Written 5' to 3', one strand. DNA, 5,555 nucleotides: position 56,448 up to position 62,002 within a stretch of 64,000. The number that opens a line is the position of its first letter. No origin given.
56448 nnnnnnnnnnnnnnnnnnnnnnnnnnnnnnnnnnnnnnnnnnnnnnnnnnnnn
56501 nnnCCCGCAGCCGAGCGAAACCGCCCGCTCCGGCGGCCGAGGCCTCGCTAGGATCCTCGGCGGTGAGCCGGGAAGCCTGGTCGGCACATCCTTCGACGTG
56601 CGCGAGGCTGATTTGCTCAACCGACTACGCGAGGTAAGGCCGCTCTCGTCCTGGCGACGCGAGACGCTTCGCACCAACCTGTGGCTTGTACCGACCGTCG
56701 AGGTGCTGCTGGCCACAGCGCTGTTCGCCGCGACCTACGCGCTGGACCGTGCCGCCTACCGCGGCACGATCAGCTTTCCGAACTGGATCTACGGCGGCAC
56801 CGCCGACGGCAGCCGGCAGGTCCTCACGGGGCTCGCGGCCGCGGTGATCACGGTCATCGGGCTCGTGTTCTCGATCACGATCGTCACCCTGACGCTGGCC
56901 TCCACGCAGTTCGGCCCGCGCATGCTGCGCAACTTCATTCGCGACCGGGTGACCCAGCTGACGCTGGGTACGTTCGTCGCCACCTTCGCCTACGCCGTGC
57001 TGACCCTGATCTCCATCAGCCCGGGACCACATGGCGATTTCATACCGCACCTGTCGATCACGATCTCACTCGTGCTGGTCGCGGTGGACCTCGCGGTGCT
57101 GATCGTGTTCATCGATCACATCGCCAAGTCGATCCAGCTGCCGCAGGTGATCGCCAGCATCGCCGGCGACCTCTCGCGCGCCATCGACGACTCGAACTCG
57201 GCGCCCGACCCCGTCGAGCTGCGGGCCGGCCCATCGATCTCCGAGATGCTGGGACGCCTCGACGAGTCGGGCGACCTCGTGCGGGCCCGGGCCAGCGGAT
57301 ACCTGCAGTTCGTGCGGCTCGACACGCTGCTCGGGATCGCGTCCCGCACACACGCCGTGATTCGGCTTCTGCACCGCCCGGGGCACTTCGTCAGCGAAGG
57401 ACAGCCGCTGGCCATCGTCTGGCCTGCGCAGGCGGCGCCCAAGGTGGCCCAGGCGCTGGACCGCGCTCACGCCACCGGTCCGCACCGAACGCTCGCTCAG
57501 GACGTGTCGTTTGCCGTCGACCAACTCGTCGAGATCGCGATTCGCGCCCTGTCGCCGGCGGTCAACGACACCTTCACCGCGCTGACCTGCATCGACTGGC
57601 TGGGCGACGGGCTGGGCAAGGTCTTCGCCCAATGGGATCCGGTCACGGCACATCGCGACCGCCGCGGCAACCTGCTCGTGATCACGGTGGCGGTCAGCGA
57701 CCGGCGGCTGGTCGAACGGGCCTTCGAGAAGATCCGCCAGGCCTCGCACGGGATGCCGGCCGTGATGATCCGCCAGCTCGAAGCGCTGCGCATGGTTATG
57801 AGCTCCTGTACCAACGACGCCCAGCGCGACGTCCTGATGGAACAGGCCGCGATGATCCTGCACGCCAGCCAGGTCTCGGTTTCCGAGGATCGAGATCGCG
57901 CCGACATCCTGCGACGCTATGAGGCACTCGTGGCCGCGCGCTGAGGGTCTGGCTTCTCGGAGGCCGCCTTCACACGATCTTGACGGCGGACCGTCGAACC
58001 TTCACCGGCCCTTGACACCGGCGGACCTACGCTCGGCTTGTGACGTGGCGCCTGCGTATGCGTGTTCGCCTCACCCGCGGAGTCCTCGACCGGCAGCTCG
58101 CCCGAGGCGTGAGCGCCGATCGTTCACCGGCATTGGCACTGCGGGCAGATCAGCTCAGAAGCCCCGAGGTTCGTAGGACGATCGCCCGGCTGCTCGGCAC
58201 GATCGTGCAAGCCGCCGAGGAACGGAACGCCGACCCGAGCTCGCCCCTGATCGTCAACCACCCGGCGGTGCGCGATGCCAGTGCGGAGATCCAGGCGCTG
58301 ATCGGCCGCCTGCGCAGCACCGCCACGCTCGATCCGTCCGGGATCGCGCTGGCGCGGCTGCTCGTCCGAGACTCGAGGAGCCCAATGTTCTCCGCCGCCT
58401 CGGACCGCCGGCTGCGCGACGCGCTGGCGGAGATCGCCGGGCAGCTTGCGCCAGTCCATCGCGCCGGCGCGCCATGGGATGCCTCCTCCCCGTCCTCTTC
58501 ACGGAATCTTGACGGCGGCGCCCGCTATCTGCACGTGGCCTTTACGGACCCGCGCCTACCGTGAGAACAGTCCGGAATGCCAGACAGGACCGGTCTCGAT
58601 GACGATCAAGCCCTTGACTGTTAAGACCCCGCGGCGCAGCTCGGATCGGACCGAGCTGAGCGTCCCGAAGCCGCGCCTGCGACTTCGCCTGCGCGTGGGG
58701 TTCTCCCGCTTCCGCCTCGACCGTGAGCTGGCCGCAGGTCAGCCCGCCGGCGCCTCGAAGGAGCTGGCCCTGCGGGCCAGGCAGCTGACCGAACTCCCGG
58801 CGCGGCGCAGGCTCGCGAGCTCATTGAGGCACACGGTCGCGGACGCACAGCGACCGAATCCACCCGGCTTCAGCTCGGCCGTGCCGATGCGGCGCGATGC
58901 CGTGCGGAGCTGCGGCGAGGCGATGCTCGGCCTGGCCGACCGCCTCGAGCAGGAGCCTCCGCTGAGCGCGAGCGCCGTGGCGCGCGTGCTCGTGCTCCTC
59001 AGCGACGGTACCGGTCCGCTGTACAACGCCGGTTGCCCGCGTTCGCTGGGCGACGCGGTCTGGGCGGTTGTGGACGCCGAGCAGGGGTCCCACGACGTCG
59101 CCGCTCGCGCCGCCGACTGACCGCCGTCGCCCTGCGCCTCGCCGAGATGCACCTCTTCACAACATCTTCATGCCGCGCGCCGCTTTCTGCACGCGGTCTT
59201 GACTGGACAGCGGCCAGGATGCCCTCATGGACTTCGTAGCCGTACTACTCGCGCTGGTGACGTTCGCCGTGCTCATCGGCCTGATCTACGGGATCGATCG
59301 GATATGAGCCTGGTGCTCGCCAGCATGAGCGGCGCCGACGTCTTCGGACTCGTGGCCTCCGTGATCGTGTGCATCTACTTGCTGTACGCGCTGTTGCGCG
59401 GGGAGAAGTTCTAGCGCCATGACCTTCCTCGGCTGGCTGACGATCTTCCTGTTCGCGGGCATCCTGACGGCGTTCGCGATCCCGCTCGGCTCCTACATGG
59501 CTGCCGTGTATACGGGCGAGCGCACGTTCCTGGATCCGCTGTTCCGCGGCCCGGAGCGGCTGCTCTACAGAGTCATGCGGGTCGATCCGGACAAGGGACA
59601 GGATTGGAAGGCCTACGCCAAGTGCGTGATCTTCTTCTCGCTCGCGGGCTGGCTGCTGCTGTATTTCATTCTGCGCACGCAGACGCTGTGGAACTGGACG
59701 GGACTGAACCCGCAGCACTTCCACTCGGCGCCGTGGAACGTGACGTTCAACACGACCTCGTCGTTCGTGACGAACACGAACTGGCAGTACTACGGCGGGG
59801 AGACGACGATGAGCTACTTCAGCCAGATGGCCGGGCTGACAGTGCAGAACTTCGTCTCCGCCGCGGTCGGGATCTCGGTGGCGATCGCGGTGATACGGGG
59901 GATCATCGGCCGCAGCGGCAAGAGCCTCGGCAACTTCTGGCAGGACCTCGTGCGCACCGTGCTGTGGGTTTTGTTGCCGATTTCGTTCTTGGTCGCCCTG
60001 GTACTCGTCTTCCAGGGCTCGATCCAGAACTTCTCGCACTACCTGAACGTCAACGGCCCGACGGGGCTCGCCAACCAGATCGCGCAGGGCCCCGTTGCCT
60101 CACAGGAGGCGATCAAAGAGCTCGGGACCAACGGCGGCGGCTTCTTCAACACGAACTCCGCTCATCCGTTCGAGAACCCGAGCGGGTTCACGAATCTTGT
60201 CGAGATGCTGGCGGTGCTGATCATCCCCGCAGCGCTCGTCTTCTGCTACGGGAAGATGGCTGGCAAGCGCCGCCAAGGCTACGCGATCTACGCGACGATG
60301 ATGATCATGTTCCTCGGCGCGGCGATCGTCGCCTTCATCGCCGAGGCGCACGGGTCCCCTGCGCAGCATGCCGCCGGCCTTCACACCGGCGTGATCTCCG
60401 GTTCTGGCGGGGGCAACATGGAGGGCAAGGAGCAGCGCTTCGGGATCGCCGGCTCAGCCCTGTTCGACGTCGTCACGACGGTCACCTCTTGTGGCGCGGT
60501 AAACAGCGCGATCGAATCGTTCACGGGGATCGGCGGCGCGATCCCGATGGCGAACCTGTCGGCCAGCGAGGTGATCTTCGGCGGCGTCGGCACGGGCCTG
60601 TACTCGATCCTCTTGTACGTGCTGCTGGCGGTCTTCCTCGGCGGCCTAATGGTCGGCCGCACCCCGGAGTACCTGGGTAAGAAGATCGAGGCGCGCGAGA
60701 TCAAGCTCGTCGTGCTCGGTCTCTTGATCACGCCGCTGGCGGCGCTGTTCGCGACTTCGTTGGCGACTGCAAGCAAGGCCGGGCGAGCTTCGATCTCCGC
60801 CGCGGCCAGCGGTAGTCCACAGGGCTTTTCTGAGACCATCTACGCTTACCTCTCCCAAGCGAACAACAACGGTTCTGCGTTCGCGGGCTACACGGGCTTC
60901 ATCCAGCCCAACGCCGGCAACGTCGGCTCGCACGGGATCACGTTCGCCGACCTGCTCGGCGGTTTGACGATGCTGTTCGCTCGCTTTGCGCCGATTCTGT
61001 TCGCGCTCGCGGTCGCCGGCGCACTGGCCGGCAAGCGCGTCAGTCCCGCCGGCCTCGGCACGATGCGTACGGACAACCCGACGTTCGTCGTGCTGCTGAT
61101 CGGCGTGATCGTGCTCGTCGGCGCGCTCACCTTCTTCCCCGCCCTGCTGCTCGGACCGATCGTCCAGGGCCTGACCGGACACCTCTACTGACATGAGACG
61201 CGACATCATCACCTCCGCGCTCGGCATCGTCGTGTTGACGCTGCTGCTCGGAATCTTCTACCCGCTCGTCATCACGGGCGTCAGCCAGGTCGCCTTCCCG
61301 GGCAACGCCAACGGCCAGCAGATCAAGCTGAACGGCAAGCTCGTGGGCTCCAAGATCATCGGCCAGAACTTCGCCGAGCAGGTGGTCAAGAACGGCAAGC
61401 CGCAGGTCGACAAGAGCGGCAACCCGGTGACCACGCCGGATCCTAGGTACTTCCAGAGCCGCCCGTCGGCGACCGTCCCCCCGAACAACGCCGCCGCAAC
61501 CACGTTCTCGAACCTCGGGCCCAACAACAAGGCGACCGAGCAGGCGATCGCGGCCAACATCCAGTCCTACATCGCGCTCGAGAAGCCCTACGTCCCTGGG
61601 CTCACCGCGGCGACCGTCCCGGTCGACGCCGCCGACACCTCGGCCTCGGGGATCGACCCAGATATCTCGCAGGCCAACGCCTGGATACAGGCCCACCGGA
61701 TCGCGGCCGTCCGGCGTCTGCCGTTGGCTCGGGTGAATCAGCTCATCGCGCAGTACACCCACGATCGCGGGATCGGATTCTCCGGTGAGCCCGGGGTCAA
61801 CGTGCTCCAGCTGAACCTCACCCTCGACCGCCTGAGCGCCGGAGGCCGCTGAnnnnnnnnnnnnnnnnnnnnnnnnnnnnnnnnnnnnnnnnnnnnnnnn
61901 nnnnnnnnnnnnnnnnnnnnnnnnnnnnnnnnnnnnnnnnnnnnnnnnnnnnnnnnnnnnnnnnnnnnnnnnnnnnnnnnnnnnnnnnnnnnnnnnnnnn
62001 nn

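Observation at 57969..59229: Identically spaced four-half-site promoter module repeated three times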

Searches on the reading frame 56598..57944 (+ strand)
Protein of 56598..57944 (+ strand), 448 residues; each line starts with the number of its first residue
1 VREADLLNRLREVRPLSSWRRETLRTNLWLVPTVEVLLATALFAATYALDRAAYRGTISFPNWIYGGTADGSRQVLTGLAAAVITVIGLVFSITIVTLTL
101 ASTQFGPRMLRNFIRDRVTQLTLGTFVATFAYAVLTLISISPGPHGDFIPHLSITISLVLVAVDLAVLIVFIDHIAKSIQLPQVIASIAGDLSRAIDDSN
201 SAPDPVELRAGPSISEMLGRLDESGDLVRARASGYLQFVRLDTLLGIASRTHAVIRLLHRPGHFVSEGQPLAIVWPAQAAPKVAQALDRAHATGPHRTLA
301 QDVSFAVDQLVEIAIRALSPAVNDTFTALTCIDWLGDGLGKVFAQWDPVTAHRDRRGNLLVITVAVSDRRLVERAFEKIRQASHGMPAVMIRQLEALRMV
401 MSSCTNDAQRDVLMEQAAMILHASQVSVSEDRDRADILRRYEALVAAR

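Call 3: search_protein_families(library=pfam, proteins=[window:56598-57944:+], max_evalue=0.01)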
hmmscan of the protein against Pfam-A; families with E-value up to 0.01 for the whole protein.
window:56598-57944:+ (448 aa): 1 family
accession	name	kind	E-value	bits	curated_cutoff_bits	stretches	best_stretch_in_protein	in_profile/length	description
PF10011.15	DUF2254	-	2.8e-112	375.6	28.8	1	25-398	1-367/368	Predicted membrane protein (DUF2254)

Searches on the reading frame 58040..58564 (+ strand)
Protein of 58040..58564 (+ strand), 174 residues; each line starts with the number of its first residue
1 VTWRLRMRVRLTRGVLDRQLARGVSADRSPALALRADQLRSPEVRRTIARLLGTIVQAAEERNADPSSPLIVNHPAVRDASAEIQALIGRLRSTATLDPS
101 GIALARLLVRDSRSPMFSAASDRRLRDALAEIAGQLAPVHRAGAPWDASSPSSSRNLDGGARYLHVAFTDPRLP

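Call 3: search_protein_families(library=pfam, proteins=[window:58040-58564:+], max_evalue=0.01)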
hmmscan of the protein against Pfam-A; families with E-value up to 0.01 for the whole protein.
window:58040-58564:+ (174 aa): 0 families

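Call 9: search_protein_families(library=ncbifam, proteins=[window:58040-58564:+], max_evalue=0.1)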
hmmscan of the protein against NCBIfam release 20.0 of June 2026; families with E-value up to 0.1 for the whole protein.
window:58040-58564:+ (174 aa): 1 family
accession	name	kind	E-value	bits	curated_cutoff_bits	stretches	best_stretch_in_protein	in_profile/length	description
TIGR03017.1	EpsF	equivalog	0.025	13.3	422.75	1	42-94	248-301/444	chain length determinant protein EpsF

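Call 15: find_homologous_proteins(query=window:58040-58564:+)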
Query window:58040-58564:+ (174 aa): 19 proteins with E <= 0.001 among 3533 candidates.
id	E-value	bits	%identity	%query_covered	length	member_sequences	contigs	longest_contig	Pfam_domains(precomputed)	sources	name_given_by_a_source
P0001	1.6e-96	339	100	97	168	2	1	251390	-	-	-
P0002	2.2e-77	277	83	99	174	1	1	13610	-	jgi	jgi:hypothetical protein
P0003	9.7e-55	203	84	71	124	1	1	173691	-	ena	-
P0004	2.5e-43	166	59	97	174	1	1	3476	-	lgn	-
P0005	3.0e-39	153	62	78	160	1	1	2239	-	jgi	jgi:hypothetical protein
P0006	5.5e-39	152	63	78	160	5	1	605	-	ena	-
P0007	8.0e-39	151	64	78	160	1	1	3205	-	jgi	jgi:hypothetical protein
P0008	3.9e-38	149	63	79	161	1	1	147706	-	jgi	jgi:hypothetical protein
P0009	4.6e-24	103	66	55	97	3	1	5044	-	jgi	jgi:hypothetical protein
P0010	1.1e-16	79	43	78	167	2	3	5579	-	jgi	jgi:hypothetical protein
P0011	6.3e-9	54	43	57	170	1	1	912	-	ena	-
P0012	1.0e-8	54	36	72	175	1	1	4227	-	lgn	-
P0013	1.4e-8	53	42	79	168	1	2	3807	-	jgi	jgi:hypothetical protein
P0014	3.9e-7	48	41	74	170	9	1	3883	-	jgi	jgi:hypothetical protein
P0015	6.3e-7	48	38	55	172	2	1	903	-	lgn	-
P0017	1.8e-5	43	35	74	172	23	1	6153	-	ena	-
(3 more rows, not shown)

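Call 17: find_encoding_contigs(protein=P0002, flank=6000, max_places=3)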
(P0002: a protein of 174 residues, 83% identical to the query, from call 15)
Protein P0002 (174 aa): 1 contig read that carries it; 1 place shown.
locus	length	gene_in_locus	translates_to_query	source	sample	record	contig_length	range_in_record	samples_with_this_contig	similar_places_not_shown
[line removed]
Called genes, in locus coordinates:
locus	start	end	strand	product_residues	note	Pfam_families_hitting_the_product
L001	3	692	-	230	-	?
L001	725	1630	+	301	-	PF00561:Abhydrolase_1, PF12146:Hydrolase_4 (weak), PF12697:Abhydrolase_6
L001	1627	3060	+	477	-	PF13493:DUF4118, PF00512:HisKA, PF02518:HATPase_c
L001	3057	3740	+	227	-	PF00072:Response_reg, PF00486:Trans_reg_C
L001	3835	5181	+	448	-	PF10011:DUF2254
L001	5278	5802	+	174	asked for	-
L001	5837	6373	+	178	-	-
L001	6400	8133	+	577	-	PF03814:KdpA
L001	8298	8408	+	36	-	-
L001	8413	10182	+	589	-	PF03814:KdpA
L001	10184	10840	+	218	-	PF02669:KdpC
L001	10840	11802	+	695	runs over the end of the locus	PF12710:HAD (faint), PF00122:E1-E2_ATPase, PF00702:Hydrolase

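Call 18: find_encoding_contigs(protein=P0003, flank=6000, max_places=3)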
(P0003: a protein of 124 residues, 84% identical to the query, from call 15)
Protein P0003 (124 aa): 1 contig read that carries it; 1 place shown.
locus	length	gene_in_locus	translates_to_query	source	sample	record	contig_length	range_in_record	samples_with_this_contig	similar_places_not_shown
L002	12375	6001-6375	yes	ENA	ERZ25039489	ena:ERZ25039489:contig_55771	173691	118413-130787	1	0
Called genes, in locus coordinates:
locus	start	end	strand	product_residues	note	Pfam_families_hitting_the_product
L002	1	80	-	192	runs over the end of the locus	PF00106:adh_short, PF13561:adh_short_C2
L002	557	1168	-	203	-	PF00561:Abhydrolase_1, PF12146:Hydrolase_4 (weak), PF12697:Abhydrolase_6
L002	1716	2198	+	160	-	-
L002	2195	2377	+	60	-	-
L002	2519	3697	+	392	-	-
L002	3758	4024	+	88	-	PF00072:Response_reg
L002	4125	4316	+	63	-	PF00486:Trans_reg_C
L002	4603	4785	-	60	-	-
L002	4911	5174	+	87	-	PF10011:DUF2254 (weak)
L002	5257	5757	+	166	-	PF10011:DUF2254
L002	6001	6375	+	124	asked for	-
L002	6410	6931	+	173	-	-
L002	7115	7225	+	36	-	PF09604:Potass_KdpF (weak)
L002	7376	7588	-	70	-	-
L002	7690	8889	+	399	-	PF03814:KdpA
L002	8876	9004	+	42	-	PF03814:KdpA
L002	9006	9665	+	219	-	PF02669:KdpC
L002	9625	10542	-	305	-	-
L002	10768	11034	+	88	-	-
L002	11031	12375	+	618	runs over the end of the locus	PF00702:Hydrolase, PF02702:KdpD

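Call 19: find_encoding_contigs(protein=P0008, flank=6000, max_places=3)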
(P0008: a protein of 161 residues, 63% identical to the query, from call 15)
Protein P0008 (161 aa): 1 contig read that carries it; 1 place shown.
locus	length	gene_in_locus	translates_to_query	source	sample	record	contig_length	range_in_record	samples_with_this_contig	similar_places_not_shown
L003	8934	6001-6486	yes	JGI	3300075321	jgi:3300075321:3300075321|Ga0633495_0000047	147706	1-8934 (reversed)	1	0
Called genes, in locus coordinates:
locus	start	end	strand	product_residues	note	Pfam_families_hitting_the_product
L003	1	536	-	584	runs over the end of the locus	PF00561:Abhydrolase_1, PF12146:Hydrolase_4, PF12697:Abhydrolase_6, PF00106:adh_short, PF01370:Epimerase (weak), PF08659:KR, PF13561:adh_short_C2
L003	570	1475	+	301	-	PF00561:Abhydrolase_1, PF12146:Hydrolase_4, PF12697:Abhydrolase_6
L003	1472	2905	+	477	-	PF13493:DUF4118, PF00512:HisKA, PF02518:HATPase_c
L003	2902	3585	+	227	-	PF00072:Response_reg, PF00486:Trans_reg_C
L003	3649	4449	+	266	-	-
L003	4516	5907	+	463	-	PF10011:DUF2254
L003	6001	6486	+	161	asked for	-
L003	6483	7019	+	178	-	-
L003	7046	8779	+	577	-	PF03814:KdpA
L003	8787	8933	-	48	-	?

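Call 22: find_encoding_contigs(protein=P0004, flank=6000, max_places=2)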
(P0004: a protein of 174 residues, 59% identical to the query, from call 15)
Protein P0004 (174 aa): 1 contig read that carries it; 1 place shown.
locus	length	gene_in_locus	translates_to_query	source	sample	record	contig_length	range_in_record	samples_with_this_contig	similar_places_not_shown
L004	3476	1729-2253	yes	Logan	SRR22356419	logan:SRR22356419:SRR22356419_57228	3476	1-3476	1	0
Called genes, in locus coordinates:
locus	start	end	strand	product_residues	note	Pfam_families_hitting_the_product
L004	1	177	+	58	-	?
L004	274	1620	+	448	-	PF10011:DUF2254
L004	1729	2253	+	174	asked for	-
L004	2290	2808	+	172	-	-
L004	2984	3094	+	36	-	PF09604:Potass_KdpF (weak)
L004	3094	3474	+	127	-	?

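Call 23: find_encoding_contigs(protein=P0010, flank=6000, max_places=3)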
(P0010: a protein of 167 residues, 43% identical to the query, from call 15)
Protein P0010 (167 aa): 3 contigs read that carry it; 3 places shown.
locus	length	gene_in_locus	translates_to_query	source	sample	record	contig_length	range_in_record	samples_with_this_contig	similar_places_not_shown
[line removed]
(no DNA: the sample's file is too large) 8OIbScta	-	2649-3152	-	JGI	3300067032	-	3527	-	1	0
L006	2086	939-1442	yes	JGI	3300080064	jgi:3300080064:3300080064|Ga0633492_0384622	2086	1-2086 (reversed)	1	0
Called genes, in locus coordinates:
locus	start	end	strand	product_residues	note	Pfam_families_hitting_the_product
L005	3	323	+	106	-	?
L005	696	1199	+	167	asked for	-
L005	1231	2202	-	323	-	PF03814:KdpA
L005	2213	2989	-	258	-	PF03814:KdpA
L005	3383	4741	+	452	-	PF10011:DUF2254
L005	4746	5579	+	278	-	?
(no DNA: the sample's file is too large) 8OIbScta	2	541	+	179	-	?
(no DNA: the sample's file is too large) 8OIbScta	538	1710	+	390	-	PF02702:KdpD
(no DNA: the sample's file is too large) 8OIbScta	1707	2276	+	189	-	PF00582:Usp (weak)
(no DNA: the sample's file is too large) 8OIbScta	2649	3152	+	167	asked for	-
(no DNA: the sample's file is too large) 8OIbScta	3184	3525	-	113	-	?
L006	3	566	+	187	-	?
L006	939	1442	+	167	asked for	-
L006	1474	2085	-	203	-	?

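Call 24: find_encoding_contigs(protein=P0017, flank=6000, max_places=3)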
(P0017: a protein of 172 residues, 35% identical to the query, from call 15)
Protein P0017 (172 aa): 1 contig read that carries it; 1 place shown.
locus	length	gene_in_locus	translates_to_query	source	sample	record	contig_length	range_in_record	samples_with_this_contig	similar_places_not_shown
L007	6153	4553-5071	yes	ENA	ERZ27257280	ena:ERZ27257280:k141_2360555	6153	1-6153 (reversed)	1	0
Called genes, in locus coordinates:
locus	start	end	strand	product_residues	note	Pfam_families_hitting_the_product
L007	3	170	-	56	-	?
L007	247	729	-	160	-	-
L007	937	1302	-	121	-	PF04343:DUF488, PF22751:DUF488-N3a, PF22752:DUF488-N3i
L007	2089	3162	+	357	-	PF00294:PfkB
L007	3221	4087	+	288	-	PF19459:DUF5996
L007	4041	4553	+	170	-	-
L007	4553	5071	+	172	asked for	-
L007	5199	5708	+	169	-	-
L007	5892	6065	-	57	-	-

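Call 25: find_encoding_contigs(protein=P0012, flank=6000, max_places=2)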
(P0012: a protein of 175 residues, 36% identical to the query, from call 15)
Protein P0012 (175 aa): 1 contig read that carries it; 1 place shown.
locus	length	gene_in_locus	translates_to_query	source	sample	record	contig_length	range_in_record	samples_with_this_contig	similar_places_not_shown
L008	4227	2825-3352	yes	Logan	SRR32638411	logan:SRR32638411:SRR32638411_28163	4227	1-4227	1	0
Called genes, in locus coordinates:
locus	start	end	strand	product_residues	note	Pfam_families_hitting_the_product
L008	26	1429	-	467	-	PF00392:GntR, PF13545:HTH_Crp_2 (weak), PF00155:Aminotran_1_2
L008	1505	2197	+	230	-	PF19700:DUF6198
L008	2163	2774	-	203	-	PF07336:ABATE, PF11706:zf-CGNR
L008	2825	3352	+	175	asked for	-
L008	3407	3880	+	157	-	-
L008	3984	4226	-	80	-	?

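Call 32: find_encoding_contigs(protein=P0001, flank=10000, max_places=2)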
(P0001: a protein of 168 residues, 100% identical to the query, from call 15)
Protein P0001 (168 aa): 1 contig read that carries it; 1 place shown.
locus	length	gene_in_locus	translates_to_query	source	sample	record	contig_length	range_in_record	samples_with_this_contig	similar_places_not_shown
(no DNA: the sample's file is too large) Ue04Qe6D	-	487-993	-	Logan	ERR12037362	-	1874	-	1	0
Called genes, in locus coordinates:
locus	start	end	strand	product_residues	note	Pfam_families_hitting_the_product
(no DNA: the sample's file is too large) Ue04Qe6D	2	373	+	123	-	?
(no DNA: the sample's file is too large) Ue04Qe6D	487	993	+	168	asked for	-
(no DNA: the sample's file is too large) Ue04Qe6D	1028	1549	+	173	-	-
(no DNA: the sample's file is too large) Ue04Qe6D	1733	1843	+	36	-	PF09604:Potass_KdpF (weak)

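Call 58: search_protein_families(library=pfam, proteins=[L002:11807-12373:+], max_evalue=0.001)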
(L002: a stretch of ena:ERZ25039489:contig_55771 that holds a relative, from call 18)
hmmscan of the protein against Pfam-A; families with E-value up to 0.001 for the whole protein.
L002:11807-12373:+ (189 aa): 0 families

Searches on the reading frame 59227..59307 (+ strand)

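Call 8: search_protein_families(library=pfam, proteins=[window:59227-59307:+], max_evalue=0.1)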
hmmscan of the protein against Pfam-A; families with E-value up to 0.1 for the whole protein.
window:59227-59307:+ (26 aa): 1 family
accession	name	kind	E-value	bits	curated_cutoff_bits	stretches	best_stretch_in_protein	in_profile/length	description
PF10766.14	AcrZ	-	0.0095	16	26.2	1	4-23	10-29/48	Multidrug efflux pump-associated protein AcrZ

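Call 9: search_protein_families(library=ncbifam, proteins=[window:59227-59307:+], max_evalue=0.1)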
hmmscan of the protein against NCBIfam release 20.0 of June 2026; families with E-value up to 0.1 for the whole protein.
window:59227-59307:+ (26 aa): 0 families

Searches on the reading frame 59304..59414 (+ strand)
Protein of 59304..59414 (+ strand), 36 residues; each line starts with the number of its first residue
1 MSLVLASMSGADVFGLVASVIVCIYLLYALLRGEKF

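Call 8: search_protein_families(library=pfam, proteins=[window:59304-59414:+], max_evalue=0.1)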
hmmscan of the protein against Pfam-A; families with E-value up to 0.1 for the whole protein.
window:59304-59414:+ (36 aa): 1 family
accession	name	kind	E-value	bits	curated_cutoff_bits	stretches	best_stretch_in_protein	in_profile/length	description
PF09604.15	Potass_KdpF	-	1.1e-05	25.6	21.2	1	14-36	2-24/24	F subunit of K+-transporting ATPase (Potass_KdpF)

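Call 9: search_protein_families(library=ncbifam, proteins=[window:59304-59414:+], max_evalue=0.1)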
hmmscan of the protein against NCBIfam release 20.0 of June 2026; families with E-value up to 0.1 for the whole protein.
window:59304-59414:+ (36 aa): 2 families
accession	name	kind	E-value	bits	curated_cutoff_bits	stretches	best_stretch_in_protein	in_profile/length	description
TIGR02115.1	potass_kdpF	equivalog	2.8e-05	24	26.85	1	14-36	2-24/24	K(+)-transporting ATPase subunit F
NF011342.0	PRK14759.1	equivalog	0.0027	17.8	53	1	23-36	16-29/29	K(+)-transporting ATPase subunit F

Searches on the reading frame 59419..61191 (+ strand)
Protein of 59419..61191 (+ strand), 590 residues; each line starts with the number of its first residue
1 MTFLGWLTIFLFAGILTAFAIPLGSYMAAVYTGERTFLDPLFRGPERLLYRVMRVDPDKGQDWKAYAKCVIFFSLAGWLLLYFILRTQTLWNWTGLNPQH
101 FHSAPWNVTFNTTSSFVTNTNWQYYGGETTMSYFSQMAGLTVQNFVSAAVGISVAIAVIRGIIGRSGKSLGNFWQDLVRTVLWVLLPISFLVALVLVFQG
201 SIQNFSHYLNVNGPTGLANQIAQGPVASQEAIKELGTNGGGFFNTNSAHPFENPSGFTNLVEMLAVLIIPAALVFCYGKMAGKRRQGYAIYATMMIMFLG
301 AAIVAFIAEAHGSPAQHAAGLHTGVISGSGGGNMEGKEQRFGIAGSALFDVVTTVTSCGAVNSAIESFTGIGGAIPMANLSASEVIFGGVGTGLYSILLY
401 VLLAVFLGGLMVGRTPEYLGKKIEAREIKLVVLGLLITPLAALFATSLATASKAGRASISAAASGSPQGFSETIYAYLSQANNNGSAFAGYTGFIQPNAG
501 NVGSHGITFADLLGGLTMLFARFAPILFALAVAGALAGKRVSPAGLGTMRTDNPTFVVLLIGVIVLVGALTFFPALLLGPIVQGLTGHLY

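Call 3: search_protein_families(library=pfam, proteins=[window:59419-61191:+], max_evalue=0.01)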
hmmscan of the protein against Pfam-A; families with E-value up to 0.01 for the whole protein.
window:59419-61191:+ (590 aa): 1 family
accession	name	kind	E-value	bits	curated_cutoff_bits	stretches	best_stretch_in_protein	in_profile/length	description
PF03814.21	KdpA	-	5.6e-215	715.1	22.6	1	12-585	3-548/548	Potassium-transporting ATPase A subunit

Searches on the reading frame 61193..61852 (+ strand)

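Call 3: search_protein_families(library=pfam, proteins=[window:61193-61852:+], max_evalue=0.01)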
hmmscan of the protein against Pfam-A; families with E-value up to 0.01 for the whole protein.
window:61193-61852:+ (219 aa): 1 family
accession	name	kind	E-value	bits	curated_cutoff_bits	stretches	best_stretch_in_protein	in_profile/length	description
PF02669.20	KdpC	-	1.7e-55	188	24.1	1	8-212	4-181/182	K+-transporting ATPase, c chain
